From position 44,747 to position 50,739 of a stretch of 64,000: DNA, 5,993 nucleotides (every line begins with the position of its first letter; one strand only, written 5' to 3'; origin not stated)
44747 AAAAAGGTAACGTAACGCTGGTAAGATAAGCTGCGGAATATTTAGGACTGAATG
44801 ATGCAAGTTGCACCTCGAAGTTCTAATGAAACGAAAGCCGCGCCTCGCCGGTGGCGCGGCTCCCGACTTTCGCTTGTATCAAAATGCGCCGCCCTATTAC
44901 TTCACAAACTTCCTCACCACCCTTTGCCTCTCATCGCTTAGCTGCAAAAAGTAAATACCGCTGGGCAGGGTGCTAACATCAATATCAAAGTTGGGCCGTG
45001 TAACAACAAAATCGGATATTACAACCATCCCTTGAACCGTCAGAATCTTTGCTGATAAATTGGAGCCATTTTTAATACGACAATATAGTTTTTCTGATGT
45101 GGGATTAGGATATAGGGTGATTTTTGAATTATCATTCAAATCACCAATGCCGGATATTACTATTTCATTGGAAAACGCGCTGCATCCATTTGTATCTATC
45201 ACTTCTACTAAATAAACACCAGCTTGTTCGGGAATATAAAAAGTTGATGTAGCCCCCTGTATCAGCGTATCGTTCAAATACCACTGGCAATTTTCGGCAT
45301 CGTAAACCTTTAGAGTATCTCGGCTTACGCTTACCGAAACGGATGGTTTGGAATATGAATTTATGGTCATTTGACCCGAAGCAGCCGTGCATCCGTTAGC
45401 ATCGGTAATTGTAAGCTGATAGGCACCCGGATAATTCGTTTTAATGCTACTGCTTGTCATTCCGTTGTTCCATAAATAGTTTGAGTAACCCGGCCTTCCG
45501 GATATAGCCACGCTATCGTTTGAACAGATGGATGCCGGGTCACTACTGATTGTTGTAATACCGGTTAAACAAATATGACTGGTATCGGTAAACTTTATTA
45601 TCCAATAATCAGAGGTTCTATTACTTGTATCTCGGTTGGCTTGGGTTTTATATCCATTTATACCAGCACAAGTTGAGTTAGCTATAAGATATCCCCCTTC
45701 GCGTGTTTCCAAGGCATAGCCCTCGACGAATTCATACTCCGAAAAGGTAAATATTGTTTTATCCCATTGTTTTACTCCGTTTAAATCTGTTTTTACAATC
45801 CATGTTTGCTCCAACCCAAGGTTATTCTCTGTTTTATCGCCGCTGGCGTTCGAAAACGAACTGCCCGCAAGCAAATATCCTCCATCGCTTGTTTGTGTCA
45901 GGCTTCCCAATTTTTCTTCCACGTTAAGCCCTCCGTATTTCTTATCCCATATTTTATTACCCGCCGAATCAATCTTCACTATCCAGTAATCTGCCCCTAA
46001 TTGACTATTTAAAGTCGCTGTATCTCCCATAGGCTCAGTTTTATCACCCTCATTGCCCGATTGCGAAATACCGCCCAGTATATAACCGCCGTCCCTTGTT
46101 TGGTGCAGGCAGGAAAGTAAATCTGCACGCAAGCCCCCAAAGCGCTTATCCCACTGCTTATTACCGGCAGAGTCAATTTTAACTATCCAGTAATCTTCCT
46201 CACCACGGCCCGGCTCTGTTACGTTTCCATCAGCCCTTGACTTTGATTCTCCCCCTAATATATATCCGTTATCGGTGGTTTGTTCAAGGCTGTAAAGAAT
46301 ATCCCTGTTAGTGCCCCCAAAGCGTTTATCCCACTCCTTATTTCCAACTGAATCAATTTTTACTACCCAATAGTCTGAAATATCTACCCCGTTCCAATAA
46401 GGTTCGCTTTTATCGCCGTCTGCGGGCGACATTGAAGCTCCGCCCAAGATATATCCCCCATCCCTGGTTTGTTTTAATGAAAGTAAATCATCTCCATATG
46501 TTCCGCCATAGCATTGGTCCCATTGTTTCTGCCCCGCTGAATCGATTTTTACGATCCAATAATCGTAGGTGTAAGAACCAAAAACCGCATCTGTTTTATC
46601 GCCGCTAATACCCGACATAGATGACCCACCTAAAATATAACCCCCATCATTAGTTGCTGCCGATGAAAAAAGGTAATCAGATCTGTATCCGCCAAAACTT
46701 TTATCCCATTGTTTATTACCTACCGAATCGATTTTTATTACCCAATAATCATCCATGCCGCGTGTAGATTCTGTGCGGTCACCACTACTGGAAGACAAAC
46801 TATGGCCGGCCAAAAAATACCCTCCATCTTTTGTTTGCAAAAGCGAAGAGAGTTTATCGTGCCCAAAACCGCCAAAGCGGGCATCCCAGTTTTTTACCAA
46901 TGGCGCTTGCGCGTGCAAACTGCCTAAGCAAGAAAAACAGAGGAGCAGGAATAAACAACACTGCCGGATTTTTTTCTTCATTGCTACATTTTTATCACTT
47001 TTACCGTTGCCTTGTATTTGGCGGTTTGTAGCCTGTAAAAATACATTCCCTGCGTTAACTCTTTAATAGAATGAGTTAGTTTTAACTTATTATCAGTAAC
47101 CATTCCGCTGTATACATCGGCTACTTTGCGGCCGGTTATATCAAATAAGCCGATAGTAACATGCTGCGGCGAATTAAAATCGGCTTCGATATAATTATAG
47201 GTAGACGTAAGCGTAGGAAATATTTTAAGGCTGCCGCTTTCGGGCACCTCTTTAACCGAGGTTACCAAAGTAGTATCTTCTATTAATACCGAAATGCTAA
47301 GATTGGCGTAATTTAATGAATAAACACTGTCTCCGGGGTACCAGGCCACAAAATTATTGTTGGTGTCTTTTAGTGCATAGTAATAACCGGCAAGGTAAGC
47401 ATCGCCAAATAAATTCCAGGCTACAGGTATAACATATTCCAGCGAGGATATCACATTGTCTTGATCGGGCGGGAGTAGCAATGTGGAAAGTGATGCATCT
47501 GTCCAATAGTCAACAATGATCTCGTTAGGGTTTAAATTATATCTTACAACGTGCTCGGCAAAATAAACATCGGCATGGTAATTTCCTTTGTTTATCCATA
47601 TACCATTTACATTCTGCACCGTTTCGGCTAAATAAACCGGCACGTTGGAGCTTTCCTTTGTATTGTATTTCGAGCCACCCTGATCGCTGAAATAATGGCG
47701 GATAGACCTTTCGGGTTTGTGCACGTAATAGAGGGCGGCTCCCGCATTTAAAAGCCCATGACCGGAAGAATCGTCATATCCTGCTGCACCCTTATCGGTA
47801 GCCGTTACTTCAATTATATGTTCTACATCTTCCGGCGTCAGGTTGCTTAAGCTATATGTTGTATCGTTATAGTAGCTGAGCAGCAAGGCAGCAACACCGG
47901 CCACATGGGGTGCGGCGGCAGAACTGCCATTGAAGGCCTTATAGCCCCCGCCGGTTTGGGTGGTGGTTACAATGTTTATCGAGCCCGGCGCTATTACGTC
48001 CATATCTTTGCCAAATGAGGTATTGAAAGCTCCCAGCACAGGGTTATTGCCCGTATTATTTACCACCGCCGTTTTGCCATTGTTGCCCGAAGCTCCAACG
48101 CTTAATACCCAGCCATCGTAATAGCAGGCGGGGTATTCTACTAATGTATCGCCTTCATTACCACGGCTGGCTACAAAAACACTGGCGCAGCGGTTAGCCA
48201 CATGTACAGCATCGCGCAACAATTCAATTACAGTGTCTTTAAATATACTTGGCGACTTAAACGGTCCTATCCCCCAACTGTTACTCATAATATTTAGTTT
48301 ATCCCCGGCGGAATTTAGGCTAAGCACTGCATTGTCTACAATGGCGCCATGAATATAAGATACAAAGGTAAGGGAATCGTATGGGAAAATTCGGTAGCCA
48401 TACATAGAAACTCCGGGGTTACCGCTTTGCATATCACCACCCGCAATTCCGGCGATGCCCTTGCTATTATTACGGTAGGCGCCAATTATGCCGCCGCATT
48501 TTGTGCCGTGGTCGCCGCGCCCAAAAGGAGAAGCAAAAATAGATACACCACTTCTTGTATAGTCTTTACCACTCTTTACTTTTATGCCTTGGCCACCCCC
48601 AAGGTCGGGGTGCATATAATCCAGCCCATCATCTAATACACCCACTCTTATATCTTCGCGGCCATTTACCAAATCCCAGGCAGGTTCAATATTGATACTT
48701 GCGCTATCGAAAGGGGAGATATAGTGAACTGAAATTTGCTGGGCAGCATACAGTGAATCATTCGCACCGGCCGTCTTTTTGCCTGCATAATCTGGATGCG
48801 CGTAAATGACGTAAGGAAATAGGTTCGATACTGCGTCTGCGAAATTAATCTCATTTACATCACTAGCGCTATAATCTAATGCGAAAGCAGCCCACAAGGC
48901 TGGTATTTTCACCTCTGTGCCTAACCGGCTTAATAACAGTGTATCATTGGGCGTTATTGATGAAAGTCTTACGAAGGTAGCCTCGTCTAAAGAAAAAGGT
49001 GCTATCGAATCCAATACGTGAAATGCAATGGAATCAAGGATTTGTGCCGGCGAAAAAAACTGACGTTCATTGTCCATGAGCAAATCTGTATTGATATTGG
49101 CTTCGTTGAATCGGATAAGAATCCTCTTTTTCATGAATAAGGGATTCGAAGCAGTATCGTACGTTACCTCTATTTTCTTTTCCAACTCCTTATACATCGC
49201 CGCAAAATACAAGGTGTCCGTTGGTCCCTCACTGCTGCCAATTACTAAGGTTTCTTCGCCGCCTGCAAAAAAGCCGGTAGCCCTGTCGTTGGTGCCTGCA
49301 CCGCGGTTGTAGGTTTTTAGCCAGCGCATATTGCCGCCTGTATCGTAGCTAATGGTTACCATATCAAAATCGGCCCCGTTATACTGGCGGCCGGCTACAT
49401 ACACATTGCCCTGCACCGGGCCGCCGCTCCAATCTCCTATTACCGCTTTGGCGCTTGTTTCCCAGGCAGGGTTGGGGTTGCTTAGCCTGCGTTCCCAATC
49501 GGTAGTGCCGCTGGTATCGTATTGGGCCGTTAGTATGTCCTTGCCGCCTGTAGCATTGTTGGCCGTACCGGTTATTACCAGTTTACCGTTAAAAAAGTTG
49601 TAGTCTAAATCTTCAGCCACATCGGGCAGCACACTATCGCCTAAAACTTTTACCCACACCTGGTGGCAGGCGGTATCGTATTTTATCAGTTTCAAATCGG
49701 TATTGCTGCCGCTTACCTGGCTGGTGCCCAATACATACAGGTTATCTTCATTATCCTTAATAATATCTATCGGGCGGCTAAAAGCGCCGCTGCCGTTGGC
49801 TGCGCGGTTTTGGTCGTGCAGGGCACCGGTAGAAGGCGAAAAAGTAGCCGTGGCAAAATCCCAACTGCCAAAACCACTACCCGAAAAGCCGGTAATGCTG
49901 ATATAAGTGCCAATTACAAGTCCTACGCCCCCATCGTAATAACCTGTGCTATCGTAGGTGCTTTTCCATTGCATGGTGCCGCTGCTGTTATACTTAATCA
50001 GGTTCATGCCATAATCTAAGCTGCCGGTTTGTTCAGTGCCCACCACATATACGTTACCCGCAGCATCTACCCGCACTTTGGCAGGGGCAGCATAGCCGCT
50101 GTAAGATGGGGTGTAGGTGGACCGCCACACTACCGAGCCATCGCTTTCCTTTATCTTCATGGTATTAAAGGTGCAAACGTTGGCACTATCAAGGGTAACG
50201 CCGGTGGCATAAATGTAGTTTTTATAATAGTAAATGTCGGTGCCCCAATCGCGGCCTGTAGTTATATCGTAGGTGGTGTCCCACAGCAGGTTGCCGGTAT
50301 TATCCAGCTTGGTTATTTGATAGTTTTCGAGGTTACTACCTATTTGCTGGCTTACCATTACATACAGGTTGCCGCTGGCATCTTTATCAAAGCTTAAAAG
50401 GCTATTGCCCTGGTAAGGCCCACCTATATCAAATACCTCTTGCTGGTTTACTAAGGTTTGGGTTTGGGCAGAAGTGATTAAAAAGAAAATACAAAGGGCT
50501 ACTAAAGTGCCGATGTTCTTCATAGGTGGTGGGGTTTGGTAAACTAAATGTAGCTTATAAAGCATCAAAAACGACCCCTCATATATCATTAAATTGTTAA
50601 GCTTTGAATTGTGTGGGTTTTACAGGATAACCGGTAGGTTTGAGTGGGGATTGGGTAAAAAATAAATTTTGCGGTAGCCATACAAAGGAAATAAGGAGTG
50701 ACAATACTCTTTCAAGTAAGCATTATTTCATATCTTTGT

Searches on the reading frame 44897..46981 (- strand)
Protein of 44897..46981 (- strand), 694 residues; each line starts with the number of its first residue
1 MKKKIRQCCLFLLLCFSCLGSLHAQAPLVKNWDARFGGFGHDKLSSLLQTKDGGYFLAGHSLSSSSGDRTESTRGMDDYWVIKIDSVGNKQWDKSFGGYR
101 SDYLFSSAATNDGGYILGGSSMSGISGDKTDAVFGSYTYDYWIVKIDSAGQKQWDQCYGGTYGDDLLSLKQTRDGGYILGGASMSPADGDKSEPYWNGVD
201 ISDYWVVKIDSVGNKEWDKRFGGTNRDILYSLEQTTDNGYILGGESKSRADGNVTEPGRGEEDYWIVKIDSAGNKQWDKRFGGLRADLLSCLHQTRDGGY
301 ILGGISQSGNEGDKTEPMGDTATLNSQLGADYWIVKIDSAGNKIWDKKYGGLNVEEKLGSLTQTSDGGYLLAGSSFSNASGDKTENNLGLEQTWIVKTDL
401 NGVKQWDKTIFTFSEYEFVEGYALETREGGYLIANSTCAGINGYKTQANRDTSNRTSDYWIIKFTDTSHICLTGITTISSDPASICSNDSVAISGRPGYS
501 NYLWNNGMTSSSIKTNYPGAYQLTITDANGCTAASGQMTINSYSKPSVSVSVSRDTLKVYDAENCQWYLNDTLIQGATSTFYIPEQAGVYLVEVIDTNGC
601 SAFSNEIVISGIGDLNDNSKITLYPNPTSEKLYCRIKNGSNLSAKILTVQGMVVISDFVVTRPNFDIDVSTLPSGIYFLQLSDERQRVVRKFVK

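Call 20: search_protein_families(library=pfam, proteins=[window:44897-46981:-], max_evalue=0.00001)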
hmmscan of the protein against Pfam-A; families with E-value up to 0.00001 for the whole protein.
window:44897-46981:- (694 aa): 1 family
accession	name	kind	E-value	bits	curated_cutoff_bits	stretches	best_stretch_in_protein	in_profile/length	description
PF18962.6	Por_Secre_tail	-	2e-12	47.7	27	1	623-693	1-74/75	Secretion system C-terminal sorting domain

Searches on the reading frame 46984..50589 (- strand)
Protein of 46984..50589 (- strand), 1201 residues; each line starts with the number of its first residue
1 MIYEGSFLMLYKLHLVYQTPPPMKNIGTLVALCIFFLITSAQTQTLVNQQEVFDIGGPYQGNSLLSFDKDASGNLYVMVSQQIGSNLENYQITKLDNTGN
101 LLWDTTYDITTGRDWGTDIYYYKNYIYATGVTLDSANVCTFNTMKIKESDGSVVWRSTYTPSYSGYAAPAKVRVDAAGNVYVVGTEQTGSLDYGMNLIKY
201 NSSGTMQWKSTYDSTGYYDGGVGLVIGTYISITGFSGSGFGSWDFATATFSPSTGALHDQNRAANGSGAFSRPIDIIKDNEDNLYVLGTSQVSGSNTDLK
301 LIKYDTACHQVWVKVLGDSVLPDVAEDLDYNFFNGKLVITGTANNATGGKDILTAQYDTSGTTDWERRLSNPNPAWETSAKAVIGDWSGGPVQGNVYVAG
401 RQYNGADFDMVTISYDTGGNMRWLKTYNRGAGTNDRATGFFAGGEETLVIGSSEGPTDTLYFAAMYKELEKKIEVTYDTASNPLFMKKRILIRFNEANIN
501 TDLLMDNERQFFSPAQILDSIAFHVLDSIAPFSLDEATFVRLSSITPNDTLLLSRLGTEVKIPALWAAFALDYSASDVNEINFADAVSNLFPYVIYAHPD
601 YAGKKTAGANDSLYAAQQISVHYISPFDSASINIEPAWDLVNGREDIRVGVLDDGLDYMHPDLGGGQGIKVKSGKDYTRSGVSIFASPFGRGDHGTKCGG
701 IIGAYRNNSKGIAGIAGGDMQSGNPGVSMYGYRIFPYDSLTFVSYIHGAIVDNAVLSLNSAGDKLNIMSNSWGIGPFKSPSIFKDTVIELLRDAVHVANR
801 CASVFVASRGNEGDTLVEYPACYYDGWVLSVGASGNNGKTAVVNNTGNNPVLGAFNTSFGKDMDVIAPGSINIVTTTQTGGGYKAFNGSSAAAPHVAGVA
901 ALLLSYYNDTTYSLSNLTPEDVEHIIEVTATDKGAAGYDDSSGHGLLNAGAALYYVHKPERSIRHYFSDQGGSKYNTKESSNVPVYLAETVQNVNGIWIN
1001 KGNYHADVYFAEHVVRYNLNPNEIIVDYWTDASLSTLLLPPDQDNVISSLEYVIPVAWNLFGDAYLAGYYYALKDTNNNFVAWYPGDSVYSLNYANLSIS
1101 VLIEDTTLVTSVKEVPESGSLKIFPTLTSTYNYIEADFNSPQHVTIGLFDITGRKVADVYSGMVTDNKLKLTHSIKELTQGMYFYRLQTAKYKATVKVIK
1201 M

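Call 20: search_protein_families(library=pfam, proteins=[window:46984-50589:-], max_evalue=0.00001)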
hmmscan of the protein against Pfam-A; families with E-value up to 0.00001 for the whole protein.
window:46984-50589:- (1201 aa): 1 family
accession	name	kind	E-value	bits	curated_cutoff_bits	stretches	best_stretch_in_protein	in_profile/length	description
PF00082.27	Peptidase_S8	-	2.5e-37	129.2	21.8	1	646-945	3-288/288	Subtilase family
